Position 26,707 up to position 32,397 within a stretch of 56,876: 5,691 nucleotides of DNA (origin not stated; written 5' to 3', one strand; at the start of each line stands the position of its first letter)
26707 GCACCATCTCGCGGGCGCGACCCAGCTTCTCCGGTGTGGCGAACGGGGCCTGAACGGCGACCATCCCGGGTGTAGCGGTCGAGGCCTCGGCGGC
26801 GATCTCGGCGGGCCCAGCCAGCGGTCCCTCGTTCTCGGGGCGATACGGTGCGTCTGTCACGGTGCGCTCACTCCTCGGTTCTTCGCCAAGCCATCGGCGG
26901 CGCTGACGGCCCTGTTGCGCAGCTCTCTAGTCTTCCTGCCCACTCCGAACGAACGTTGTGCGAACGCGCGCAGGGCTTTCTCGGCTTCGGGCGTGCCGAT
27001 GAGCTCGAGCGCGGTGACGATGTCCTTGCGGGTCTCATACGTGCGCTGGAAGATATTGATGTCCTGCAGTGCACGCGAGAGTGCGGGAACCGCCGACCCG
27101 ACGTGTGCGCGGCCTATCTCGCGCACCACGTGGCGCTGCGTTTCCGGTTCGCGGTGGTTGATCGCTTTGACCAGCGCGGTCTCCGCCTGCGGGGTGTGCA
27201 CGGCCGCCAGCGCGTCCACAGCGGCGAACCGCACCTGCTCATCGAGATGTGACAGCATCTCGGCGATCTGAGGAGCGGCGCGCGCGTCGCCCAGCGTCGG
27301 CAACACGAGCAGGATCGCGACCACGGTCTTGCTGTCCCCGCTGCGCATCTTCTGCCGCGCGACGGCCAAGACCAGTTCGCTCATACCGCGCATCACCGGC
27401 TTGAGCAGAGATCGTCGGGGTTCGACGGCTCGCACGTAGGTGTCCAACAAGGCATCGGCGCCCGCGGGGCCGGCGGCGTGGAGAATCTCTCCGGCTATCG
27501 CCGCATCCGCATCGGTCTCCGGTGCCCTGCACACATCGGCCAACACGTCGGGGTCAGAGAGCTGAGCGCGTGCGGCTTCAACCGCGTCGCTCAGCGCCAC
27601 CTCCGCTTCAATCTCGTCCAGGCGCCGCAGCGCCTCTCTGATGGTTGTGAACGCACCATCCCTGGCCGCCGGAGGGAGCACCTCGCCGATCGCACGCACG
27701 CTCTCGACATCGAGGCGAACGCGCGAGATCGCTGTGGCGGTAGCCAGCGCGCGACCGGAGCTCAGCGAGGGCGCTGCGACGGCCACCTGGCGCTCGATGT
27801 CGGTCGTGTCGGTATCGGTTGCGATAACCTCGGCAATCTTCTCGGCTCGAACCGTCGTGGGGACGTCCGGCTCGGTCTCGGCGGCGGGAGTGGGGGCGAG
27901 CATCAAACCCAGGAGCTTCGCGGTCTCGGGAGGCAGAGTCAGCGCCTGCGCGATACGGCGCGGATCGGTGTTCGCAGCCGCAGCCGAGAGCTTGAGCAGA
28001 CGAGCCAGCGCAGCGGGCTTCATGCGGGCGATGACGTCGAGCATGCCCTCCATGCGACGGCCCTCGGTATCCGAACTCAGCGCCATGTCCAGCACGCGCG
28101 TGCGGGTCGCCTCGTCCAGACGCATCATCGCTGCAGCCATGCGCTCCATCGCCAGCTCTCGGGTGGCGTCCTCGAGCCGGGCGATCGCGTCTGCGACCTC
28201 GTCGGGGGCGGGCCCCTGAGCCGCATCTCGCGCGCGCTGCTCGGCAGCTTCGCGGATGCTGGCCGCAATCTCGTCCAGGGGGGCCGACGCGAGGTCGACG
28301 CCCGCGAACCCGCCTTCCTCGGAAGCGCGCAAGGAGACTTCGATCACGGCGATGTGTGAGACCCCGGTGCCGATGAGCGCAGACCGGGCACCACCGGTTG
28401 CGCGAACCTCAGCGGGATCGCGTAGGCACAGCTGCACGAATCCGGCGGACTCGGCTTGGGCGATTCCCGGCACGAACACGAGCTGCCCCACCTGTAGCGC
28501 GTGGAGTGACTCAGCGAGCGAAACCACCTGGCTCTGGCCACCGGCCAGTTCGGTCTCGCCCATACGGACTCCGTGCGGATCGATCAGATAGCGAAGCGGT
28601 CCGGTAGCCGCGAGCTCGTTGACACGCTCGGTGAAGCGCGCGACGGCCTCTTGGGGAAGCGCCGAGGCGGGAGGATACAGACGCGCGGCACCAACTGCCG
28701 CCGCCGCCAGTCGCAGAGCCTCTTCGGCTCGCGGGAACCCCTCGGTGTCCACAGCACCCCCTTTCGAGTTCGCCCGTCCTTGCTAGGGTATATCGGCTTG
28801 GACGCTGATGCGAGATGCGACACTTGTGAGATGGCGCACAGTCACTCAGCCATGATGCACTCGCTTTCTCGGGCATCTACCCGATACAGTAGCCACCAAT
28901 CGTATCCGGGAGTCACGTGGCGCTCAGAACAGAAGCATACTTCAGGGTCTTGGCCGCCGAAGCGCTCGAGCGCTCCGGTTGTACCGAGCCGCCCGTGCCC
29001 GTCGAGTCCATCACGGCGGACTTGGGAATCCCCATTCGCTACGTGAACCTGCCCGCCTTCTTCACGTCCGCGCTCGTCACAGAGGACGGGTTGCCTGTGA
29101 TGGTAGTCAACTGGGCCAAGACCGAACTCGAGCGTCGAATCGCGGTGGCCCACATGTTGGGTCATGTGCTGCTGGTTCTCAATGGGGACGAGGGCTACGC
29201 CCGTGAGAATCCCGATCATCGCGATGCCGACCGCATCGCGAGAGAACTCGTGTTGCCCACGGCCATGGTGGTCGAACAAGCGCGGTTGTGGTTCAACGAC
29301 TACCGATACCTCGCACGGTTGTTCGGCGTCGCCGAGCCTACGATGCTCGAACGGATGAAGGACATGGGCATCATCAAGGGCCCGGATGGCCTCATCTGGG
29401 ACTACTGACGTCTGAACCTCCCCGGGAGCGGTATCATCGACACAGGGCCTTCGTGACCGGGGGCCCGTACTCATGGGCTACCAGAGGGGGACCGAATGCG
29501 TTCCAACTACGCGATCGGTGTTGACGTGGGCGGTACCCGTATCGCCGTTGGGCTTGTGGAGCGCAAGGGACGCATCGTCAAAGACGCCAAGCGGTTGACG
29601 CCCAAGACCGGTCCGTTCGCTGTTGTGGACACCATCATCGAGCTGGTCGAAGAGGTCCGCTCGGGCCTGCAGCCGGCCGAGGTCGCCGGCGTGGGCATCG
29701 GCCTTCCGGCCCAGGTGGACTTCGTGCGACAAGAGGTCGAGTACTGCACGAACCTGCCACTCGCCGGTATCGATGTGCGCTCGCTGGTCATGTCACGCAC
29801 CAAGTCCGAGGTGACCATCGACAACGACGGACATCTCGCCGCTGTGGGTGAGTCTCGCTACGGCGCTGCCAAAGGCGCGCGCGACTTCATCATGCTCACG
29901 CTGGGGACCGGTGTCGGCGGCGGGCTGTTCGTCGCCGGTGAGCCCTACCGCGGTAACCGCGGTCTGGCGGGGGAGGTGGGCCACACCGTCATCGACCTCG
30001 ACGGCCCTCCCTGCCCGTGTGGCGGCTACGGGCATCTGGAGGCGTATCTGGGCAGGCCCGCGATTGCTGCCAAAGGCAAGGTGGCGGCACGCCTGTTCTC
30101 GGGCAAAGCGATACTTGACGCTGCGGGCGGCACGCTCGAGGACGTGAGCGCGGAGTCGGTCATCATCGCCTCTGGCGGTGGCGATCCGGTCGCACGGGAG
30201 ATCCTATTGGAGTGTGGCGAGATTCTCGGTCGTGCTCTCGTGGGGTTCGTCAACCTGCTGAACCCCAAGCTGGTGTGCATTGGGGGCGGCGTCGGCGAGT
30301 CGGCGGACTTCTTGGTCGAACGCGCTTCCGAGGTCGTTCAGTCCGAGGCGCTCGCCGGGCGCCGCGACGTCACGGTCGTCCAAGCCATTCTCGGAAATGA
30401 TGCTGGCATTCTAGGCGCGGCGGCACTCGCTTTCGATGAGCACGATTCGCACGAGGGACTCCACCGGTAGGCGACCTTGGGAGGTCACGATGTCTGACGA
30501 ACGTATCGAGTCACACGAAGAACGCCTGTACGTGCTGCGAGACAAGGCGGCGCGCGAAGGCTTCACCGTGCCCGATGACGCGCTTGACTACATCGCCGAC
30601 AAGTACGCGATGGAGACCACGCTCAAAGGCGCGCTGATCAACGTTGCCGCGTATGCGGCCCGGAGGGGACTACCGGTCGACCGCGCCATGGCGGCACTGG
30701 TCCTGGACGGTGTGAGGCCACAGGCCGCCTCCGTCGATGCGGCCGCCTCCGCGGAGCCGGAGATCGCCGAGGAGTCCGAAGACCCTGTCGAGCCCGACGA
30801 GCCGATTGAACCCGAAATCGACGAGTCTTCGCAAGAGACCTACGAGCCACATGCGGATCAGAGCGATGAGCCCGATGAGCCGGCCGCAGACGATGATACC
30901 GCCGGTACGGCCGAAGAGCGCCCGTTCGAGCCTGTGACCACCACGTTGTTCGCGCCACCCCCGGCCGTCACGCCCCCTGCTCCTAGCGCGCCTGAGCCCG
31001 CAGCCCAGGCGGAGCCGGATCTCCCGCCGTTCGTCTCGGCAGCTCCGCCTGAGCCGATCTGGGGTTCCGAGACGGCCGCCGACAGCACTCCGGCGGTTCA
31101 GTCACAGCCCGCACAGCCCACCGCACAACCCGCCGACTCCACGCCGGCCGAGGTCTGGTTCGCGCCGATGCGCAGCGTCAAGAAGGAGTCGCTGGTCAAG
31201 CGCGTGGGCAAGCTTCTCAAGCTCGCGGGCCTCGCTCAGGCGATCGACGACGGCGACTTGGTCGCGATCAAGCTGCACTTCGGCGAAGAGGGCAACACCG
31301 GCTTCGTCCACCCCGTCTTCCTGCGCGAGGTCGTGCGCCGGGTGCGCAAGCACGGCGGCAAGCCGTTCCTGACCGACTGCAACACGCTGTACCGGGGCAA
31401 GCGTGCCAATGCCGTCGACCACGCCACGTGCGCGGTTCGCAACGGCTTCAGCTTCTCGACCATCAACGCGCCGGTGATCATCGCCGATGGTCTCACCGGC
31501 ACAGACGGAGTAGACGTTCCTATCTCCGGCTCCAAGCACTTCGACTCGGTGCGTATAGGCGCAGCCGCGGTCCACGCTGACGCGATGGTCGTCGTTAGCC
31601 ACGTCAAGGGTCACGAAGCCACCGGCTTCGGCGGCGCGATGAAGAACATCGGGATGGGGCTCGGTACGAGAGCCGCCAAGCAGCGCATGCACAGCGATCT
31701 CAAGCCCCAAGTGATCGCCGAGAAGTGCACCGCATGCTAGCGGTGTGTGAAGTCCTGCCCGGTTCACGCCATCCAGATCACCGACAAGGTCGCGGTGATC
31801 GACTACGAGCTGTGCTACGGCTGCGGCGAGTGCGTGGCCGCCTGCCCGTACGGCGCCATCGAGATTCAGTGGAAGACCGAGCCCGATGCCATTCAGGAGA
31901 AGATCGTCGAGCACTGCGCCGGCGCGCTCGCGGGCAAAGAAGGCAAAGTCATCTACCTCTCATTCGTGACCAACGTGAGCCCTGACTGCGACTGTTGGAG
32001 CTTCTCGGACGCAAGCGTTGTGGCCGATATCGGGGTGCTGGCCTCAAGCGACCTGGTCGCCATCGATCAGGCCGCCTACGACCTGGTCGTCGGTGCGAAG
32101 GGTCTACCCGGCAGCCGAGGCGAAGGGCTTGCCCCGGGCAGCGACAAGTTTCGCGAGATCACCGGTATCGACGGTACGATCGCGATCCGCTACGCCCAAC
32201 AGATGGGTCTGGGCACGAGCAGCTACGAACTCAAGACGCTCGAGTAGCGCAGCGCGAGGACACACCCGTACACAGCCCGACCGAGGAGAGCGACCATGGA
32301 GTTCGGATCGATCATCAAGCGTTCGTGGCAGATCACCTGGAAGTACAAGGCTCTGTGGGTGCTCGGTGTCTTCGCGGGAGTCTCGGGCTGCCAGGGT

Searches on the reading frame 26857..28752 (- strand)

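Call 13: search_protein_families(library=pfam, proteins=[window:26857-28752:-], max_evalue=0.0001)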
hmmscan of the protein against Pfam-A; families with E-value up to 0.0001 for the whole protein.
window:26857-28752:- (631 aa): 1 family
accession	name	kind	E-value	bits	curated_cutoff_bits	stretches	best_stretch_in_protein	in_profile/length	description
PF13646.12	HEAT_2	-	2.1e-11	44.4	27.7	2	526-600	3-73/88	HEAT repeats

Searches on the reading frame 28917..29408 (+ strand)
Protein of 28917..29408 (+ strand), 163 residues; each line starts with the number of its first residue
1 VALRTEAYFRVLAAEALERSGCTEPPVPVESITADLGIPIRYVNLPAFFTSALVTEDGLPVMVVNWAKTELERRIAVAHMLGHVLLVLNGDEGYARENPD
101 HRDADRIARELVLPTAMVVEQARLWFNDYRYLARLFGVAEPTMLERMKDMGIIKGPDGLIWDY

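Call 13: search_protein_families(library=pfam, proteins=[window:28917-29408:+], max_evalue=0.0001)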
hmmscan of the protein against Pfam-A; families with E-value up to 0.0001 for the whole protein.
window:28917-29408:+ (163 aa): 1 family
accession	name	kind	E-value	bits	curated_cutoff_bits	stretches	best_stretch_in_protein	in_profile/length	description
PF06114.19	Peptidase_M78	-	2.1e-09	37.7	22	1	35-147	3-122/123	IrrE N-terminal-like domain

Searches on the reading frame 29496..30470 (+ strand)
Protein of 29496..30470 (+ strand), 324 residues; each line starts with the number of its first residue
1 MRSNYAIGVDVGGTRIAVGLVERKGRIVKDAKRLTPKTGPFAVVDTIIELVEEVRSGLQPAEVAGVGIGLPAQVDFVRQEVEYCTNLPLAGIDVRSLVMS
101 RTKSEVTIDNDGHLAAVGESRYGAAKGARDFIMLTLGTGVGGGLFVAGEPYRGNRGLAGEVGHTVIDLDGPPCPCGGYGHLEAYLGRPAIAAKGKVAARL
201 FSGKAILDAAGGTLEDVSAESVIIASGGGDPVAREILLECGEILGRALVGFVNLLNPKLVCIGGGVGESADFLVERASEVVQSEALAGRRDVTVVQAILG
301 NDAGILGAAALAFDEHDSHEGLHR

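Call 13: search_protein_families(library=pfam, proteins=[window:29496-30470:+], max_evalue=0.0001)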
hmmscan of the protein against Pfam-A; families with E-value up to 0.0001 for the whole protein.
window:29496-30470:+ (324 aa): 1 family
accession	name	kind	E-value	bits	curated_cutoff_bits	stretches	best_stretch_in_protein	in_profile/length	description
PF00480.26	ROK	-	5.2e-57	194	22.9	1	7-313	2-292/294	ROK family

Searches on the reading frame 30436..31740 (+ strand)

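Call 14: search_protein_families(library=pfam, proteins=[window:30436-31740:+], max_evalue=0.0001)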
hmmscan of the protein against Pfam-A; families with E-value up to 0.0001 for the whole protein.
window:30436-31740:+ (434 aa): 1 family
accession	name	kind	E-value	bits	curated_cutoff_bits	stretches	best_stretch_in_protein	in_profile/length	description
PF04015.17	DUF362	-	2.8e-37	129.2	24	1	276-423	1-140/200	Domain of unknown function (DUF362)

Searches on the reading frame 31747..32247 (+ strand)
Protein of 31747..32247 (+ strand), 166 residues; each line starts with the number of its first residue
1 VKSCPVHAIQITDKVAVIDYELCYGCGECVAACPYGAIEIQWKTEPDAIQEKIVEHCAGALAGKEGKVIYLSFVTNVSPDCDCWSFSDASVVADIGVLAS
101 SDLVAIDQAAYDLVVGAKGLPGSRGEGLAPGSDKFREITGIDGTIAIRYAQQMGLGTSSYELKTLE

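Call 14: search_protein_families(library=pfam, proteins=[window:31747-32247:+], max_evalue=0.0001)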
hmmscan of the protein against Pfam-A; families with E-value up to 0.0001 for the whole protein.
window:31747-32247:+ (166 aa): 10 families
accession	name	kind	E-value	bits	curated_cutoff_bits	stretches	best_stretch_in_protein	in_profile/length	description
PF12838.12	Fer4_7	-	9.2e-12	45.7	27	2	2-37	10-52/52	4Fe-4S dicluster domain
PF04015.17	DUF362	-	1.8e-10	41.6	24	1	43-112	136-200/200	Domain of unknown function (DUF362)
PF25160.1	LdpA_Fe-S-bd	-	1.8e-10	40.9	27.6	1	2-41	11-46/49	LdpA Fe-S cluster-binding domain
PF00037.32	Fer4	-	2.3e-10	40.3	21.1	1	17-39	2-24/24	4Fe-4S binding domain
PF13237.11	Fer4_10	-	5.9e-10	39.4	25.5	2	17-59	3-44/53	4Fe-4S dicluster domain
PF12837.12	Fer4_6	-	9.8e-08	32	25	1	15-38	1-24/24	4Fe-4S binding domain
PF14697.11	Fer4_21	-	1.4e-07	32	35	0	2-39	16-58/59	4Fe-4S dicluster domain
PF13187.11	Fer4_9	-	1.9e-06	28.2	27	1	1-38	9-52/52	4Fe-4S dicluster domain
PF13484.11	Fer4_16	-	2.3e-05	25.5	30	0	23-48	2-28/66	4Fe-4S double cluster binding domain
PF12797.12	Fer4_2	-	3.8e-05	23.8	24.5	1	16-35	3-22/22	4Fe-4S binding domain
